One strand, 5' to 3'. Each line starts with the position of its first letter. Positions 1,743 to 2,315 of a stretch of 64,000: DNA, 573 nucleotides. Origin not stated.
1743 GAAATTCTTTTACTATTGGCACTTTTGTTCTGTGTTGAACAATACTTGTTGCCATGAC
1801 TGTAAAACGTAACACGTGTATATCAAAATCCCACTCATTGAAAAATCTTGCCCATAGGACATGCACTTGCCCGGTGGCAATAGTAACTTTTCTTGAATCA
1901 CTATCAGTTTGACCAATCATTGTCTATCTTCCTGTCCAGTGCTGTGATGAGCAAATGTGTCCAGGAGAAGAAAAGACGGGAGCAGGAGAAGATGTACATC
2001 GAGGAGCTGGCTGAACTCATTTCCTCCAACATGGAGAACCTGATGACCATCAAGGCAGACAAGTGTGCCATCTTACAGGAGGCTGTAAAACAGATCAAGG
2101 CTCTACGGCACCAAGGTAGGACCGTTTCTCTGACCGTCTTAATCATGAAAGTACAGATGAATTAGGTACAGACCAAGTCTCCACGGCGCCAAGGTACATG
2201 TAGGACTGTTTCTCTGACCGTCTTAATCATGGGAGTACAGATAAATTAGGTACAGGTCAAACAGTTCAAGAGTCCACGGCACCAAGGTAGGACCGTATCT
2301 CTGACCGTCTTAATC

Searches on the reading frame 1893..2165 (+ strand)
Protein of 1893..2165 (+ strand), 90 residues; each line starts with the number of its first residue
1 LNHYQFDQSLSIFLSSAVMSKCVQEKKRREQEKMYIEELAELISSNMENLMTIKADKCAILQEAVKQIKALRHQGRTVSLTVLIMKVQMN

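Call 9: search_protein_families(library=pfam, proteins=[window:1893-2165:+], max_evalue=0.01)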
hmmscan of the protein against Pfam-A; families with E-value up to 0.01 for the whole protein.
window:1893-2165:+ (90 aa): 2 families
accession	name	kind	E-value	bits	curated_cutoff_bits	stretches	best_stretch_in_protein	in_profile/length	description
PF23172.1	bHLH_NCOA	-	2.8e-16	60.2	27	1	20-68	31-81/81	Nuclear receptor coactivators bHLH domain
PF00010.31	HLH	-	3.3e-06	27.2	20.7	1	20-72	4-53/53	Helix-loop-helix DNA-binding domain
